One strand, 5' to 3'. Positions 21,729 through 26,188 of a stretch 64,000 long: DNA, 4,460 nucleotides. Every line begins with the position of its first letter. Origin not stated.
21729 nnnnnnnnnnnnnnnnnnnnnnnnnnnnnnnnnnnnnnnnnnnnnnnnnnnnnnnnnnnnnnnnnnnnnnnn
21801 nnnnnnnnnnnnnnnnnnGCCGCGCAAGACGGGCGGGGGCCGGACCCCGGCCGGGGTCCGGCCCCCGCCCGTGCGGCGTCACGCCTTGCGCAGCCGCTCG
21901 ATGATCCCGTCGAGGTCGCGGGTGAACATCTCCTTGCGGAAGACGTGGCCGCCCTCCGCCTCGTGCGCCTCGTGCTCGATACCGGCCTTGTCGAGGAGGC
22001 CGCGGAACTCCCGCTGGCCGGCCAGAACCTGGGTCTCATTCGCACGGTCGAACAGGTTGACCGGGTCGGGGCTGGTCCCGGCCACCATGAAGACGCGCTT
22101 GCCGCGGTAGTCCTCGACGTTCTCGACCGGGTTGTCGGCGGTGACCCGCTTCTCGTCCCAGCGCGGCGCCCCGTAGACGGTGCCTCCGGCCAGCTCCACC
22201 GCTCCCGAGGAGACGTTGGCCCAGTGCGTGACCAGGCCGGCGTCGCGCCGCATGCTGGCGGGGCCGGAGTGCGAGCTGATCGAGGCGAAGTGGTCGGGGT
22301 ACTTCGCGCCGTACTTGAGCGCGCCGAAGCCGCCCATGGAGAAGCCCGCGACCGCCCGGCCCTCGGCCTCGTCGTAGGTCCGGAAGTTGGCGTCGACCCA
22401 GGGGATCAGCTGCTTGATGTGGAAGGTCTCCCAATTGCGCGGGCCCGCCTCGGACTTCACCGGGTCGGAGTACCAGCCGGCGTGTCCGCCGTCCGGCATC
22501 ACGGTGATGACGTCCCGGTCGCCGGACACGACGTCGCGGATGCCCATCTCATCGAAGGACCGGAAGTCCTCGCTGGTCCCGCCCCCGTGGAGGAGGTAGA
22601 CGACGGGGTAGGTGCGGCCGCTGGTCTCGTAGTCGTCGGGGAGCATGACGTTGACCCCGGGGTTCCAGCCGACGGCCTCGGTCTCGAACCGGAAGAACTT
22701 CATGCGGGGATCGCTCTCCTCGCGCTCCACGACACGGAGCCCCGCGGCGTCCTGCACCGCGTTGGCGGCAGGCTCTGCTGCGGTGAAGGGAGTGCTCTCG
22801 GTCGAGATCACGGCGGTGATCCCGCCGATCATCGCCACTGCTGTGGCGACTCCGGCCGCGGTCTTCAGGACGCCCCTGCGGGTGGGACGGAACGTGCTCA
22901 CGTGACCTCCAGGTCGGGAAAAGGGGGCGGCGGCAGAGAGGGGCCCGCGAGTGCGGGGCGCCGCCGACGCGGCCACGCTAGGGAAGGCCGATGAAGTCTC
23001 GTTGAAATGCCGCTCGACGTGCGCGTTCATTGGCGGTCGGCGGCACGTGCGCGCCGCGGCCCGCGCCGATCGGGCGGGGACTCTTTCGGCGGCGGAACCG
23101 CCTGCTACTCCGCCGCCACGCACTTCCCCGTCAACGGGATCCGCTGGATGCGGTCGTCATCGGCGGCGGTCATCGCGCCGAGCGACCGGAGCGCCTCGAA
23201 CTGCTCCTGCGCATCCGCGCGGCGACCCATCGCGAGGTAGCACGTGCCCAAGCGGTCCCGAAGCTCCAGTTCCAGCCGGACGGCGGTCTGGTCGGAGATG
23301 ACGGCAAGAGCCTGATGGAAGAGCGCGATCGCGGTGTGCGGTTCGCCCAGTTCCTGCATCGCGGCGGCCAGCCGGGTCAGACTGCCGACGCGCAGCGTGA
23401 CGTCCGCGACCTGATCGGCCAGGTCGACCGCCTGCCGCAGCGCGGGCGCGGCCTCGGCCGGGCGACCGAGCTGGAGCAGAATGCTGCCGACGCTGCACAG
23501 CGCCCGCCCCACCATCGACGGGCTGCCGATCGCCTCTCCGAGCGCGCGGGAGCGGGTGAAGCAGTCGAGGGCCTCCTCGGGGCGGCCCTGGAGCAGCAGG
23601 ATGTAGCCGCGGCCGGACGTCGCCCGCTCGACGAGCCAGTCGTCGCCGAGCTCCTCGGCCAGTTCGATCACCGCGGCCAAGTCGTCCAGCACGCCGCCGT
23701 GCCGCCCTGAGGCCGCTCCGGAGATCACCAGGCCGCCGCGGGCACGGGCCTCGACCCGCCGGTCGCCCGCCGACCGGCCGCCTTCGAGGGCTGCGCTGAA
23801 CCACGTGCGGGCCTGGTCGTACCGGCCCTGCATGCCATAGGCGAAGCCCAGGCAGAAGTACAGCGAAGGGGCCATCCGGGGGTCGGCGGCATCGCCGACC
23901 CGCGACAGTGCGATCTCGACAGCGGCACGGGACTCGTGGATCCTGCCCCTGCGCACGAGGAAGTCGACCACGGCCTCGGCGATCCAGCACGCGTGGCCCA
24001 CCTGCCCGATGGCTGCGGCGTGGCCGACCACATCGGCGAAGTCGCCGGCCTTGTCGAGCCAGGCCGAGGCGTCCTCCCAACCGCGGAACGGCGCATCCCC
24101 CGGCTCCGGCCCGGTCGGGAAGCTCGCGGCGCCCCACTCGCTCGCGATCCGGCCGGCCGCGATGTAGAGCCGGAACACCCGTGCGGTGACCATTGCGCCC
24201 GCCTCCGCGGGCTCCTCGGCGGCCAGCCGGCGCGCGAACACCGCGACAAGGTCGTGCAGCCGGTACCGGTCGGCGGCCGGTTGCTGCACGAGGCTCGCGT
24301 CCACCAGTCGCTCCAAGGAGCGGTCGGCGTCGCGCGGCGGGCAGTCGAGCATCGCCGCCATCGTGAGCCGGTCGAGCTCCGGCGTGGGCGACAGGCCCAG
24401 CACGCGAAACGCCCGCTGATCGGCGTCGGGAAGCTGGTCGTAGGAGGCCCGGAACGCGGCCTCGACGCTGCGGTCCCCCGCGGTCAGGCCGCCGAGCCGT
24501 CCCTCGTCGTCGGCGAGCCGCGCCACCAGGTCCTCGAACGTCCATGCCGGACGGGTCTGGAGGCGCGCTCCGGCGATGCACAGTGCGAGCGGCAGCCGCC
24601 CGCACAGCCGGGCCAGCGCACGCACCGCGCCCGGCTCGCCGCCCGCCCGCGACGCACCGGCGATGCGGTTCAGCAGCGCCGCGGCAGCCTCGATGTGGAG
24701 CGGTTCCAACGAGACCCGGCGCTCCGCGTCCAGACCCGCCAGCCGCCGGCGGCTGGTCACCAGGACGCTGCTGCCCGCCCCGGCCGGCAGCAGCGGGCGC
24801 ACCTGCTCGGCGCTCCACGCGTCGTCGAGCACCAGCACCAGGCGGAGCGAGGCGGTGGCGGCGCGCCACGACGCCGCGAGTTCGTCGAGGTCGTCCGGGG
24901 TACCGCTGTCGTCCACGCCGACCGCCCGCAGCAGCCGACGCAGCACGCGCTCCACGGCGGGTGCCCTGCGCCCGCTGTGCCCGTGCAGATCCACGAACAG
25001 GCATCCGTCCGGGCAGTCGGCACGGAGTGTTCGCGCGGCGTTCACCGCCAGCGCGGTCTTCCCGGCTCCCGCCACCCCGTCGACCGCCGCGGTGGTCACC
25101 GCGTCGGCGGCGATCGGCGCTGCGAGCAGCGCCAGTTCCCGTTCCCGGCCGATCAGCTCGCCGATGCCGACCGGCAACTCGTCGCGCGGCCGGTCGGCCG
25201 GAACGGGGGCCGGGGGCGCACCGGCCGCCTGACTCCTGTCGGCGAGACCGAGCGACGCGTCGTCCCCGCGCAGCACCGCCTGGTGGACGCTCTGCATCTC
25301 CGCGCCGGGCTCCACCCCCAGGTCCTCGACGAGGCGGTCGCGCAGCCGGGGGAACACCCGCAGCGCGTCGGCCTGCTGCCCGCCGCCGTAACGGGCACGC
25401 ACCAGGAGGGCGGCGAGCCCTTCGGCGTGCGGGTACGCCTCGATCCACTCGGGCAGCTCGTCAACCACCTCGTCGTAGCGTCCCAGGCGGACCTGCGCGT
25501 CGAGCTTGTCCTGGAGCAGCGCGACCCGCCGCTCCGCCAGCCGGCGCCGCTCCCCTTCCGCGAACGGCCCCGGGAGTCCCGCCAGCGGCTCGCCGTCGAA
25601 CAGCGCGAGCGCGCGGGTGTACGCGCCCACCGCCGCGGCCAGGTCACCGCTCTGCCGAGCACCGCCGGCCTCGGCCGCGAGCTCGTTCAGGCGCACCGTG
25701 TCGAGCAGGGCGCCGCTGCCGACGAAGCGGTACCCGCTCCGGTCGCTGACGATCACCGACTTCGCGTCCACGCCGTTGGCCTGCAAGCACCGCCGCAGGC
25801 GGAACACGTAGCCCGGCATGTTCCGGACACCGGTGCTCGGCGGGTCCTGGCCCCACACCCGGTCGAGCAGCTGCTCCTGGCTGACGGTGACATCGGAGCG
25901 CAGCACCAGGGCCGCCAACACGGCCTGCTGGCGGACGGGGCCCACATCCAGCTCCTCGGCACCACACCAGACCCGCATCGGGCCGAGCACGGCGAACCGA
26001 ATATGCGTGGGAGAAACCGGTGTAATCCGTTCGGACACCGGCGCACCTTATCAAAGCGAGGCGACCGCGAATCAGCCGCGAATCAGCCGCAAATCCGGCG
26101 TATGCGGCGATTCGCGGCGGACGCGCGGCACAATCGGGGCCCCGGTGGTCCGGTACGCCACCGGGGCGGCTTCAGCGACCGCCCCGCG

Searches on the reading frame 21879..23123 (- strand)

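Call 19: search_protein_families(library=pfam, proteins=[window:21879-23123:-], max_evalue=0.0001)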
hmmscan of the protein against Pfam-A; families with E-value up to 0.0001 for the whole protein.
window:21879-23123:- (414 aa): 1 family
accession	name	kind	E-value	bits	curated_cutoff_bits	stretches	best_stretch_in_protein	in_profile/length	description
PF00756.26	Esterase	-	4.2e-50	171.3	22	1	149-407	2-247/251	Putative esterase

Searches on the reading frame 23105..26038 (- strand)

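Call 19: search_protein_families(library=pfam, proteins=[window:23105-26038:-], max_evalue=0.0001)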
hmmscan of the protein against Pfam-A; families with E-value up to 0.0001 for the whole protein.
window:23105-26038:- (977 aa): 15 families
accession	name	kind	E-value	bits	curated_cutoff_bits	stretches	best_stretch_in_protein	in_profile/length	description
PF03704.23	BTAD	-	5e-34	118.2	22.1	1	112-256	1-146/146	Bacterial transcriptional activator domain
PF13424.12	TPR_12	-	5.2e-24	84.7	30.1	2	805-875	4-76/77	Tetratricopeptide repeat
PF07719.23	TPR_2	-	8.7e-22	75.8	27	0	725-752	2-29/34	Tetratricopeptide repeat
PF00515.34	TPR_1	-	6.1e-19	67.4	27.8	0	726-752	3-29/34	Tetratricopeptide repeat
PF13181.12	TPR_8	-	2.1e-10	40.4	25.7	0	845-874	2-31/34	Tetratricopeptide repeat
PF00931.28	NB-ARC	-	9.7e-09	35.3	23.5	1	317-496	21-208/248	NB-ARC domain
PF00486.34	Trans_reg_C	-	2.3e-08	34.4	26.2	1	37-105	10-77/77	Transcriptional regulatory protein, C terminal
PF13428.12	TPR_14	-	4.2e-08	33.5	23.5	0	887-924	4-41/44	Tetratricopeptide repeat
PF13374.12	TPR_10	-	9.6e-08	32.2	27.5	0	886-913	4-31/42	Tetratricopeptide repeat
PF13176.12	TPR_7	-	3.9e-06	27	27.9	0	851-879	6-34/36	Tetratricopeptide repeat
PF13432.12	TPR_16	-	5.3e-06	27.2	32.7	0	813-876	6-63/65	Tetratricopeptide repeat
PF14559.12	TPR_19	-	9.1e-06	26.3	25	0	897-951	4-52/68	Tetratricopeptide repeat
PF13174.12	TPR_6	-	1.4e-05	25.9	26.3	0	929-951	5-27/33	Tetratricopeptide repeat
PF13431.12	TPR_17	-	2.1e-05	24.9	24.4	0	725-744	14-33/34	Tetratricopeptide repeat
PF13401.12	AAA_22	-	3.2e-05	24.7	27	1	318-407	9-93/130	AAA domain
